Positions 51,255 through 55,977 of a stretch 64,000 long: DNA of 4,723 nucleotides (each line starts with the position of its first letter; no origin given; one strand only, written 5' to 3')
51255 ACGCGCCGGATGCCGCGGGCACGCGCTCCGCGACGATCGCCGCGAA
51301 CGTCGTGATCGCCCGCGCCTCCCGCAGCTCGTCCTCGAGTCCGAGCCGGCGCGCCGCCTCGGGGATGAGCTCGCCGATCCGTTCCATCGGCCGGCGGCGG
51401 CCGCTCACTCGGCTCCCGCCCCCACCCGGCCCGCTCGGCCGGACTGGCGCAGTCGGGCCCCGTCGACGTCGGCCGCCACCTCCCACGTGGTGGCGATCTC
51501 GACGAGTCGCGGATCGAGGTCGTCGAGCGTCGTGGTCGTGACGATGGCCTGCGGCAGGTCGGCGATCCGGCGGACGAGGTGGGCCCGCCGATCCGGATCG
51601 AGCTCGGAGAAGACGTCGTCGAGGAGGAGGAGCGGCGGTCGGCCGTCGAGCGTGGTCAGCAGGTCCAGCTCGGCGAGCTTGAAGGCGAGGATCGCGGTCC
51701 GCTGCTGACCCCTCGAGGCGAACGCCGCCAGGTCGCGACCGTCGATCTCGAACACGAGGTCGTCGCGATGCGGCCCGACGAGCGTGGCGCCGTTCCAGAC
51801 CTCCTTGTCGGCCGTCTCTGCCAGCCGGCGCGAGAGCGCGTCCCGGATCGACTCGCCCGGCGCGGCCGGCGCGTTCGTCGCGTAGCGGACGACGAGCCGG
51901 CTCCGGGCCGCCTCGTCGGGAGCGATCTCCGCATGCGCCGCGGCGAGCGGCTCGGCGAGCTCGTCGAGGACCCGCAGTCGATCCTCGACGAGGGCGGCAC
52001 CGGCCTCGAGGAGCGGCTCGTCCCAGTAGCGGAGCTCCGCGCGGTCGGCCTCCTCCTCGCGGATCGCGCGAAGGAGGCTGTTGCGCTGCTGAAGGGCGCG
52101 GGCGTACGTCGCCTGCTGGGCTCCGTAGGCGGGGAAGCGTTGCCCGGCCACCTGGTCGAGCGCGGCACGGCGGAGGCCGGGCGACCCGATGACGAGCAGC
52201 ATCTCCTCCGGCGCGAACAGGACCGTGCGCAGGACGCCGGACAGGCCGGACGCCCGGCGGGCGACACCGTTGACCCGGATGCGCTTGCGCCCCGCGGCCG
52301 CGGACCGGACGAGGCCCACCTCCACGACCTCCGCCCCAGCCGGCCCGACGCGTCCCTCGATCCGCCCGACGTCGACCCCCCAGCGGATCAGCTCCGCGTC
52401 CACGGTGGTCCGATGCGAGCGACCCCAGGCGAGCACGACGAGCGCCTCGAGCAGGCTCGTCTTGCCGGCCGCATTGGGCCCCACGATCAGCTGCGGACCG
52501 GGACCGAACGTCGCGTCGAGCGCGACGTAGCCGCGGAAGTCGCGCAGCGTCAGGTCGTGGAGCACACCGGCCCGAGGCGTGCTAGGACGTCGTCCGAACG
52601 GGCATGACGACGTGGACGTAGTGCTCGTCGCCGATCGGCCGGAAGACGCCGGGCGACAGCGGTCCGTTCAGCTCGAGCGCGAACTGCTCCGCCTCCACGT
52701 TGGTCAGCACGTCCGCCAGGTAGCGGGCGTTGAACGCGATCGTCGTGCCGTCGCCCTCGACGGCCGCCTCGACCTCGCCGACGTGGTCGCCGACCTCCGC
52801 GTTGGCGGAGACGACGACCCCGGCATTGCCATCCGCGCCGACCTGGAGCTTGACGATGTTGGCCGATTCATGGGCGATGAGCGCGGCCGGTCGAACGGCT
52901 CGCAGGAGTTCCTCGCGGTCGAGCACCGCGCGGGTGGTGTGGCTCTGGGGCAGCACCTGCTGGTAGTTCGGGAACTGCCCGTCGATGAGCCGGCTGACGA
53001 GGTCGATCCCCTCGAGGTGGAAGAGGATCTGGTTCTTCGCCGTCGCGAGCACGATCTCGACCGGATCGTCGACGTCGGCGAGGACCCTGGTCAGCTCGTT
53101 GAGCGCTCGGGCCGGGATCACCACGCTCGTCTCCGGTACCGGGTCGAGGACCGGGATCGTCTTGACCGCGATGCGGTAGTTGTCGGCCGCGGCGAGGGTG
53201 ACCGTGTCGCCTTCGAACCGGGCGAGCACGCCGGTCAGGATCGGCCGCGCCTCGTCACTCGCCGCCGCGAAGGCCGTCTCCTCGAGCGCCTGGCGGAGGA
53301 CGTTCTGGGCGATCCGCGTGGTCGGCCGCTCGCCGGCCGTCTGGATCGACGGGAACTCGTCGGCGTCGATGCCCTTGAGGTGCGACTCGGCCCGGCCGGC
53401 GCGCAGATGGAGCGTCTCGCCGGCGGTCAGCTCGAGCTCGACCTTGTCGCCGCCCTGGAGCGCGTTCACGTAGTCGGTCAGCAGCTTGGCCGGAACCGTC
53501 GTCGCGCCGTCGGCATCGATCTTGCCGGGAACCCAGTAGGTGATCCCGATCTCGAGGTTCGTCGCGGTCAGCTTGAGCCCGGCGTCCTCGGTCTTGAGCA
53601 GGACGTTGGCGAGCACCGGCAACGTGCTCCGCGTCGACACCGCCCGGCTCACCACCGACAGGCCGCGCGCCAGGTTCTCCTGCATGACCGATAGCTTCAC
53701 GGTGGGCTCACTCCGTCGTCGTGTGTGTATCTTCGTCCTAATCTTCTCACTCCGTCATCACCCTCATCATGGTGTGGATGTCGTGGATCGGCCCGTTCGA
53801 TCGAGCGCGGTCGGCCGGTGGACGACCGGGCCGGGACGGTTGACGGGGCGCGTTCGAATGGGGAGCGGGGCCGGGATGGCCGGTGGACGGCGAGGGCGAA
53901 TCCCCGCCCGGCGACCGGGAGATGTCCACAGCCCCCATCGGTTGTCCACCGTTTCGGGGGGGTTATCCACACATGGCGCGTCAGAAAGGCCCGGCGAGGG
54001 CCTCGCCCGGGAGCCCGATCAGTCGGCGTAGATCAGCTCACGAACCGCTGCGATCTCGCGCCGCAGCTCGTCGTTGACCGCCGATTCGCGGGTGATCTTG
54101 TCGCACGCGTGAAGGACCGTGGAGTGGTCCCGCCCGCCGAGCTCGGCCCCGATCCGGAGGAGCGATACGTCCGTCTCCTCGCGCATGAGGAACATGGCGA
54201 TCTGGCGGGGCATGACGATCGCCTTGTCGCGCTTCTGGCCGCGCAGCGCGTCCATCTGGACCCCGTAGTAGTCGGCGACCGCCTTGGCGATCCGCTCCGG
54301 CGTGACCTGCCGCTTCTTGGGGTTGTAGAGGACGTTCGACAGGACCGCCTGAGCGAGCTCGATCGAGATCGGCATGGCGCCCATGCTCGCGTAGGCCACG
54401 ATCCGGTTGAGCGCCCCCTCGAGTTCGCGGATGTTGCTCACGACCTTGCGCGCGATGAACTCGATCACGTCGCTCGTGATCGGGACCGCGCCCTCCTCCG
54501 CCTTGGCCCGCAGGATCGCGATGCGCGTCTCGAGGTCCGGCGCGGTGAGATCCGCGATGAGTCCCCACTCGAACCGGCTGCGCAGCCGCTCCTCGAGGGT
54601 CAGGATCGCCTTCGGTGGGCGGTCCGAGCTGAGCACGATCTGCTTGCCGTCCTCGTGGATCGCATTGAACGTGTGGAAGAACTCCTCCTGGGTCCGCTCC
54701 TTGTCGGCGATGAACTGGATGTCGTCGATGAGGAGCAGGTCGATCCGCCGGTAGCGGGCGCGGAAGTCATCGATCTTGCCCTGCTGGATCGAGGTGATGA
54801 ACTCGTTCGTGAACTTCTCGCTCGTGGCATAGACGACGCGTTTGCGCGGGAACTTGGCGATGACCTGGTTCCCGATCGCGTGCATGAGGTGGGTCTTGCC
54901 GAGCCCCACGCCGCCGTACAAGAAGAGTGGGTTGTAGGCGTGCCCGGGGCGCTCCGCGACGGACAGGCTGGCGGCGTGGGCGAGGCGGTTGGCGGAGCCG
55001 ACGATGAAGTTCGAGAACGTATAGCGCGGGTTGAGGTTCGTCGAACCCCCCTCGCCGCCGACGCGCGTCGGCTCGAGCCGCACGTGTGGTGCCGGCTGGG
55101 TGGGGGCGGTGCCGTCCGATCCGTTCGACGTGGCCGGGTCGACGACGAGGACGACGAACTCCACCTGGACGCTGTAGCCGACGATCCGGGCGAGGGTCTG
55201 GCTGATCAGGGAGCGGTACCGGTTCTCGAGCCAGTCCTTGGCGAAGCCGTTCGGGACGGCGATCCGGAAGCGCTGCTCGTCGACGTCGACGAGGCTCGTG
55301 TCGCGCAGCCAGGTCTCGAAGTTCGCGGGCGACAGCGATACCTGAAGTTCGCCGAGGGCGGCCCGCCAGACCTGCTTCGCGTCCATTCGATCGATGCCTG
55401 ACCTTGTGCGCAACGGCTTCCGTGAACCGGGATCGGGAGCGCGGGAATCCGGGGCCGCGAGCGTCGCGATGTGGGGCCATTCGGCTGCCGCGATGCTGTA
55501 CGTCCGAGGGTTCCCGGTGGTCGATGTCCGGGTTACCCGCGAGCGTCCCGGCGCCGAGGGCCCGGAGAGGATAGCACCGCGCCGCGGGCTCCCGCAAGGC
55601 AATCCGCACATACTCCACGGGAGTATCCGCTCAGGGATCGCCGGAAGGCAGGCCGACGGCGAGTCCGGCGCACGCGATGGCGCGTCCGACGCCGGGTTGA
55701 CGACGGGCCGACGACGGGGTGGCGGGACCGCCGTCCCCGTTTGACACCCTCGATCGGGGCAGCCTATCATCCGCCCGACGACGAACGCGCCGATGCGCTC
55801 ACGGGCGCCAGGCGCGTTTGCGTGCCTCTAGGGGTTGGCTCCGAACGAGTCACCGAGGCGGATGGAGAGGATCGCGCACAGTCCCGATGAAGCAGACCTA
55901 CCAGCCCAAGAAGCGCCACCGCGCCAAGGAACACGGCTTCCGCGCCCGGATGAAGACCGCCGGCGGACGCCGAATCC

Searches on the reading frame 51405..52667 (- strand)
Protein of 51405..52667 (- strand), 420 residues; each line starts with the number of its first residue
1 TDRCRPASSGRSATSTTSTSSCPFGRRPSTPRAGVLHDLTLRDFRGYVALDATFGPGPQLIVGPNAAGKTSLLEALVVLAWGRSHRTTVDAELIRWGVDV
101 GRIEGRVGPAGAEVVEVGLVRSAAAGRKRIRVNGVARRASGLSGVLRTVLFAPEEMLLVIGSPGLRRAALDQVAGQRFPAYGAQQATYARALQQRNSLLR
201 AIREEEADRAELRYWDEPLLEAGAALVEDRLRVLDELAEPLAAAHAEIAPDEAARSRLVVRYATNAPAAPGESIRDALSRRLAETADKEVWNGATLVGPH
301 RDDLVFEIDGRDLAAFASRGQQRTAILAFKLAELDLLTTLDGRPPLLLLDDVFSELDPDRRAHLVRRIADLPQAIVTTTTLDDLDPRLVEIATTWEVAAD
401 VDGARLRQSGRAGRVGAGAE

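Call 83: search_protein_families(library=pfam, proteins=[window:51405-52667:-], max_evalue=0.00001)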
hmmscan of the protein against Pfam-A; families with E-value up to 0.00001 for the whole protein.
window:51405-52667:- (420 aa): 3 families
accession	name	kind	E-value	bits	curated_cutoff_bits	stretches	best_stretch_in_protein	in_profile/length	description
PF02463.25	SMC_N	-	4.6e-14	52.8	40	1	36-380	2-198/220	RecF/RecN/SMC N terminal domain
PF13304.12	AAA_21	-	6.9e-12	46.5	27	0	61-90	4-35/304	AAA domain, putative AbiEii toxin, Type IV TA system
PF13476.12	AAA_23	-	3.5e-09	38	27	1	39-88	2-51/201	AAA domain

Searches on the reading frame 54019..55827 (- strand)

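Call 83: search_protein_families(library=pfam, proteins=[window:54019-55827:-], max_evalue=0.00001)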
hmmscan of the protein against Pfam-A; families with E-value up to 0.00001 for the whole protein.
window:54019-55827:- (602 aa): 4 families
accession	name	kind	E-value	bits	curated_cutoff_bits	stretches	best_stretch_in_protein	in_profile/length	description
PF00308.24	Bac_DnaA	-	8.7e-75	250.8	23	1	265-425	1-161/162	Bacterial DnaA ATPAse domain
PF08299.17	Bac_DnaA_C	-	2.8e-27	95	31.5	1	510-578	1-69/69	Bacterial dnaA protein helix-turn-helix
PF11638.13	DnaA_N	-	4.6e-15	55.5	24.6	1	152-212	2-63/65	DnaA N-terminal domain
PF01695.23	IstB_IS21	-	5.4e-10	39.6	24.1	1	300-403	94-194/238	IstB-like ATP binding protein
